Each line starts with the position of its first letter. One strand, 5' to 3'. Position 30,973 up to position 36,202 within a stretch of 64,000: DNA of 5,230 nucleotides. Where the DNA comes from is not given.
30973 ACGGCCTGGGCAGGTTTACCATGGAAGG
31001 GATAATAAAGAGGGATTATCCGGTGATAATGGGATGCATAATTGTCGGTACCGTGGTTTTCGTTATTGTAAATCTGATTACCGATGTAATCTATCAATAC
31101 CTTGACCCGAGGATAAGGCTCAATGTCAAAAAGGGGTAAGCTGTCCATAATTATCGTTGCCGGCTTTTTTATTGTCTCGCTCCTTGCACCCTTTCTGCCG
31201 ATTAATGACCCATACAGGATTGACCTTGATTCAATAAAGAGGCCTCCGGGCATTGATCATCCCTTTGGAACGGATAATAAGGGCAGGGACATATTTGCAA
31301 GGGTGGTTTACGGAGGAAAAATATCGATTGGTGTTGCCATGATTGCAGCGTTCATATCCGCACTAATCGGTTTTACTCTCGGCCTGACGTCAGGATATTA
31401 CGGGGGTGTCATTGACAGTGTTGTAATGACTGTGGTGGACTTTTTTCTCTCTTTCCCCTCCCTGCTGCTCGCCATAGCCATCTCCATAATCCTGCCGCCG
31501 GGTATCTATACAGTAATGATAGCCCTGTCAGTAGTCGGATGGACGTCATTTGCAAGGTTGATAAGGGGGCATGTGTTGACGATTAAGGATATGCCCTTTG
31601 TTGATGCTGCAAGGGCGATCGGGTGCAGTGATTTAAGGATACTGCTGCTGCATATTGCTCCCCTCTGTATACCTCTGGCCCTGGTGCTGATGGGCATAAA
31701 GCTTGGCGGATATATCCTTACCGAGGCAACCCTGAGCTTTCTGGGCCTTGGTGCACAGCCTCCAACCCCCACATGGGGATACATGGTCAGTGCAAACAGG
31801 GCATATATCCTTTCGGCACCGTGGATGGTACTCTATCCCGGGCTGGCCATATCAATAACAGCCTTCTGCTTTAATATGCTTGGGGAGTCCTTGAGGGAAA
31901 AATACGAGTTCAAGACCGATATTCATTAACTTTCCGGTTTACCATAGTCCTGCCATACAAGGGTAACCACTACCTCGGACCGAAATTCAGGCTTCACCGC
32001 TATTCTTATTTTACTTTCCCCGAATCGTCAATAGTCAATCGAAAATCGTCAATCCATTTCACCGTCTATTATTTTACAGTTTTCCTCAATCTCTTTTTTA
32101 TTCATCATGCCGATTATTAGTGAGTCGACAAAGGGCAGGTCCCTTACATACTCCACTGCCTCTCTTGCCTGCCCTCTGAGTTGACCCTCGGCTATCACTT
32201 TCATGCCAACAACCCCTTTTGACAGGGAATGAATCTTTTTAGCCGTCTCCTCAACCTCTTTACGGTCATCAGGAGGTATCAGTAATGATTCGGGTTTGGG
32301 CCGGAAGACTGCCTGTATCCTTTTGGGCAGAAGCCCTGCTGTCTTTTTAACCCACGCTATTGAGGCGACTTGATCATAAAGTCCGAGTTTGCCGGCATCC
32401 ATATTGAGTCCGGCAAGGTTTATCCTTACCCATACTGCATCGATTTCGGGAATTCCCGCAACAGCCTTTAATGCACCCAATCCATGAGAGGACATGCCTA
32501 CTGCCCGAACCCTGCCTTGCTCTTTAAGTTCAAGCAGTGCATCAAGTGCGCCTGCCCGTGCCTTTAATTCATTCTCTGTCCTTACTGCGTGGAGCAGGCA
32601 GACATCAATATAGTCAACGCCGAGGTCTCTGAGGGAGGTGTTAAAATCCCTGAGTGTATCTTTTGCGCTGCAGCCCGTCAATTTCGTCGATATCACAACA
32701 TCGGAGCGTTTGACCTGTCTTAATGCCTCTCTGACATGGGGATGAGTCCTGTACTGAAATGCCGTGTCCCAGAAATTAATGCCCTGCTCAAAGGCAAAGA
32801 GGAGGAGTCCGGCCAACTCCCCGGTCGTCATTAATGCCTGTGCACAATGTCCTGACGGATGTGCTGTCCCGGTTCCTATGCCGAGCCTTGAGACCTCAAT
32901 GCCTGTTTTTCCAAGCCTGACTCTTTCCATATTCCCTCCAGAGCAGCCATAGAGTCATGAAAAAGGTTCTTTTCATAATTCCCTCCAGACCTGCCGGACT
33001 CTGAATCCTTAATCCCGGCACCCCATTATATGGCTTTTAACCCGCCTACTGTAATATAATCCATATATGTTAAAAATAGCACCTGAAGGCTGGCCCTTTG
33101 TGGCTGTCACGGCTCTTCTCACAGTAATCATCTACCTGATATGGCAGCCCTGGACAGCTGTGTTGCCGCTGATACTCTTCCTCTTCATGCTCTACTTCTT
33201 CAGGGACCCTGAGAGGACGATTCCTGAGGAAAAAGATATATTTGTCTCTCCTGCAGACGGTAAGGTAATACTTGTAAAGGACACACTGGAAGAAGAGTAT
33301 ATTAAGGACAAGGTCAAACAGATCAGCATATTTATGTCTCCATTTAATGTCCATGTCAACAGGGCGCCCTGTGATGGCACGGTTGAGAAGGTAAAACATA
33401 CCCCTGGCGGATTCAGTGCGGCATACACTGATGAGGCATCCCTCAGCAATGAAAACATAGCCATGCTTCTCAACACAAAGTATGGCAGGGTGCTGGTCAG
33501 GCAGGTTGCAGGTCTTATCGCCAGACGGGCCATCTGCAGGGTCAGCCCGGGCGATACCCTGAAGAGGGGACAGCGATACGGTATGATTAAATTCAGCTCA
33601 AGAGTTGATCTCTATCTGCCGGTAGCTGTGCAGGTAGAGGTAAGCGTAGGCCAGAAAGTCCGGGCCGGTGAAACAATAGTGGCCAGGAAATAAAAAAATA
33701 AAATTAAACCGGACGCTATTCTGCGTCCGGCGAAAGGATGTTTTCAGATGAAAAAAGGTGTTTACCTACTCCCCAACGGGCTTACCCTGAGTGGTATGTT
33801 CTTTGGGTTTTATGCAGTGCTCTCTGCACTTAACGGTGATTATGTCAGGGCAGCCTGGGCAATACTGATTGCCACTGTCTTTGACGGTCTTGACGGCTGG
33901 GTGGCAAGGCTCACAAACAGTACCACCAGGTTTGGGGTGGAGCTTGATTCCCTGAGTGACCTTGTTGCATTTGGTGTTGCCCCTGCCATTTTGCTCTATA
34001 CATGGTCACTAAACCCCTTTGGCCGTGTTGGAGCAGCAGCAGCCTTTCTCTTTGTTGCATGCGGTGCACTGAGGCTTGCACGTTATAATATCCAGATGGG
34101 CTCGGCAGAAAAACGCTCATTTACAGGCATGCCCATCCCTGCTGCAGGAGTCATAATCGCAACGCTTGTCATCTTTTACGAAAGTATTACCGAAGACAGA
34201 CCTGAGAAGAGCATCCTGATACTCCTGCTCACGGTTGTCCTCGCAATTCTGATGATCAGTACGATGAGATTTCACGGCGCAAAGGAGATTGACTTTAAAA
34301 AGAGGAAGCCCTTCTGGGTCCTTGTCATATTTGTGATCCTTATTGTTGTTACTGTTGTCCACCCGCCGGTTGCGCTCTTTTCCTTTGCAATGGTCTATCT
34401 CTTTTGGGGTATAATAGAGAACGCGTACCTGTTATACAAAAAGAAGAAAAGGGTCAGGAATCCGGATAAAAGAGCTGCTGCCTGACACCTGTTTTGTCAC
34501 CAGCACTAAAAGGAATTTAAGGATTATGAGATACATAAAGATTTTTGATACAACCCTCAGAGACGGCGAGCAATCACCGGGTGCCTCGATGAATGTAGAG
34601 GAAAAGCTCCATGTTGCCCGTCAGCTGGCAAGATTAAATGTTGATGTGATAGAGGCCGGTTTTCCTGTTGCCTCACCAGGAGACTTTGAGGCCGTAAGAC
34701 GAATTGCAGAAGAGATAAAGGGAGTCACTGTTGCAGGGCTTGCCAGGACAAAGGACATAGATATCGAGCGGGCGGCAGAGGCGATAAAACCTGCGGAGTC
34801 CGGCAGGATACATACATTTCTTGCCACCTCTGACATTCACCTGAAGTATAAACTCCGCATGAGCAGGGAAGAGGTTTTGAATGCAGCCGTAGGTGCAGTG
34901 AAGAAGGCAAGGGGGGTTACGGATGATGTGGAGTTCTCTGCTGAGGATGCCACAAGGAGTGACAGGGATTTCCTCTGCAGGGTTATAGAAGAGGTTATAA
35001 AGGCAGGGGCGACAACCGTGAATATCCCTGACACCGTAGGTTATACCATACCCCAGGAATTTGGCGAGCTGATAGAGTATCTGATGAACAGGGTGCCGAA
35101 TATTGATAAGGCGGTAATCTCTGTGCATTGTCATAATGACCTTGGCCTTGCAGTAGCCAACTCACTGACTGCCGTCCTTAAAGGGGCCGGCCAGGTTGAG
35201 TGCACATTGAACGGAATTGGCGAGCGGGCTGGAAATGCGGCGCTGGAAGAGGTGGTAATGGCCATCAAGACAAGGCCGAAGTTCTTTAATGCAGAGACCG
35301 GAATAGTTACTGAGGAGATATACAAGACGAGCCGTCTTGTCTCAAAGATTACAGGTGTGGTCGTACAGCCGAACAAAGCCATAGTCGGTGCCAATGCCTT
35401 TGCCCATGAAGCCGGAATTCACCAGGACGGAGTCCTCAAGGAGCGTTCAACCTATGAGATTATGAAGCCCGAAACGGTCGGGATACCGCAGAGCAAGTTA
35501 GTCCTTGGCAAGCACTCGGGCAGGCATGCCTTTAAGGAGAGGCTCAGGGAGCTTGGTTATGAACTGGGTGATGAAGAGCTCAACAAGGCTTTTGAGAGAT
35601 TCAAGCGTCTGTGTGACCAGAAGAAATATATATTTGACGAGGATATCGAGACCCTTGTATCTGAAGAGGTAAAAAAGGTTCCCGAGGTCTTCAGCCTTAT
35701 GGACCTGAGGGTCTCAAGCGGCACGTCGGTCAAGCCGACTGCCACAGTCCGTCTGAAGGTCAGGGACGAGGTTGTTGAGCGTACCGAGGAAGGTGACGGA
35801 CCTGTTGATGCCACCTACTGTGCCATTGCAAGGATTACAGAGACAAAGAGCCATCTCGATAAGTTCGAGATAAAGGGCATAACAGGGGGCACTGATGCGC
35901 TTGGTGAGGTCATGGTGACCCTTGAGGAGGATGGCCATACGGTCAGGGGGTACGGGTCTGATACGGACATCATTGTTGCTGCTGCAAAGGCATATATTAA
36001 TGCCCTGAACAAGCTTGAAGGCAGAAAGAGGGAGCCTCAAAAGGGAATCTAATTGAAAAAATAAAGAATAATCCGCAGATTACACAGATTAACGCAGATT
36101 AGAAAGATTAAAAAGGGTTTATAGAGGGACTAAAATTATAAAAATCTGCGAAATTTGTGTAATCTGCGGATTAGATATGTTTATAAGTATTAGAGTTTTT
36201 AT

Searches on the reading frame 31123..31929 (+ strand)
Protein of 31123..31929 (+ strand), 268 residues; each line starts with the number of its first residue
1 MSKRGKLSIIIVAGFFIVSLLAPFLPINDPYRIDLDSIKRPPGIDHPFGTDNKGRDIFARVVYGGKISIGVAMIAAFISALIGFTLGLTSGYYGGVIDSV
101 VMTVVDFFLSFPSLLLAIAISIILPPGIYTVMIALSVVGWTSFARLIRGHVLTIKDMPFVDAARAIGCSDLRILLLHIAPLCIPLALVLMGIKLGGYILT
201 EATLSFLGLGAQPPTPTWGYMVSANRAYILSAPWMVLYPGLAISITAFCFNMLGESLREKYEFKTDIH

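Call 65: search_protein_families(library=pfam, proteins=[window:31123-31929:+], max_evalue=0.0001)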
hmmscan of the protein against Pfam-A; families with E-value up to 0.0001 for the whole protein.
window:31123-31929:+ (268 aa): 1 family
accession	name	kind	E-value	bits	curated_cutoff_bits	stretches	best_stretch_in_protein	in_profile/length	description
PF00528.27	BPD_transp_1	-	8e-26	91.3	26.4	1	83-255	1-172/184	Binding-protein-dependent transport system inner membrane component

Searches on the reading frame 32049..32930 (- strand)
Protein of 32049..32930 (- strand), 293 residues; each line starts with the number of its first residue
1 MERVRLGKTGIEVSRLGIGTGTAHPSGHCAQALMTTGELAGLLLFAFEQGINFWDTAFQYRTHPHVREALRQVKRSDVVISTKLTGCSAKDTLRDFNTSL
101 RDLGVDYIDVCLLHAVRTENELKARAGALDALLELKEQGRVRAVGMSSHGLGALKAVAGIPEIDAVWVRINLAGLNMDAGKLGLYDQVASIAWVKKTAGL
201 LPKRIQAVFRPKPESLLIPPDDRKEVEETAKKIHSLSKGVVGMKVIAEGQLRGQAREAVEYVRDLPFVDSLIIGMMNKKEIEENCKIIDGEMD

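Call 65: search_protein_families(library=pfam, proteins=[window:32049-32930:-], max_evalue=0.0001)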
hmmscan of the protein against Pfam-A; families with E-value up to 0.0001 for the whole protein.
window:32049-32930:- (293 aa): 1 family
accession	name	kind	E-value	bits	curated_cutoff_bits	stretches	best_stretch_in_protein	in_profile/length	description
PF00248.27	Aldo_ket_red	-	1.6e-25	90.2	24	1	18-288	2-274/291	Aldo/keto reductase family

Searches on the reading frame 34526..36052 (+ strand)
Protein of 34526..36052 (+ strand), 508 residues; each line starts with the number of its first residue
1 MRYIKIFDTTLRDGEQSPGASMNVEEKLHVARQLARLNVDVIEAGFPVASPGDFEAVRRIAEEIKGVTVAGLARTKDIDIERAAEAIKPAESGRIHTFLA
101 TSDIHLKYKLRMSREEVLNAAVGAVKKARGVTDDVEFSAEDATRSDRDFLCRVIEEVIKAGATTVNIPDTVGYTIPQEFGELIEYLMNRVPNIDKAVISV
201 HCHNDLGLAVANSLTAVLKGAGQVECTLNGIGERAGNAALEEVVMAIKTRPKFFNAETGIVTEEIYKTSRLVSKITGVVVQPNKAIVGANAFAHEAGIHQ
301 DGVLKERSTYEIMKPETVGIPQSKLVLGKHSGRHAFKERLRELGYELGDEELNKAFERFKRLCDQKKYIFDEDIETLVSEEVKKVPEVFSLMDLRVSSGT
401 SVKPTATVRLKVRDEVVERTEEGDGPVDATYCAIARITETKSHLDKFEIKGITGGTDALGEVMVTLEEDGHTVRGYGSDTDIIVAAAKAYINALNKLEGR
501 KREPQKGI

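Call 89: search_protein_families(library=pfam, proteins=[window:34526-36052:+], max_evalue=0.00001)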
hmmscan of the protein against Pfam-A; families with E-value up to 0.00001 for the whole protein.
window:34526-36052:+ (508 aa): 3 families
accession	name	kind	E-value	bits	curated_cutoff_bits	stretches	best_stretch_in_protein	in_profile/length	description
PF00682.25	HMGL-like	-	4e-99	331.7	29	1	4-272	2-260/260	HMGL-like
PF08502.15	LeuA_dimer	-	4e-38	130.7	24.9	1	369-497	2-130/131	LeuA allosteric (dimerisation) domain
PF22617.1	HCS_D2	-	2.7e-33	114.6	27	1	286-367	1-82/82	Homocitrate synthase post-HMGL domain-like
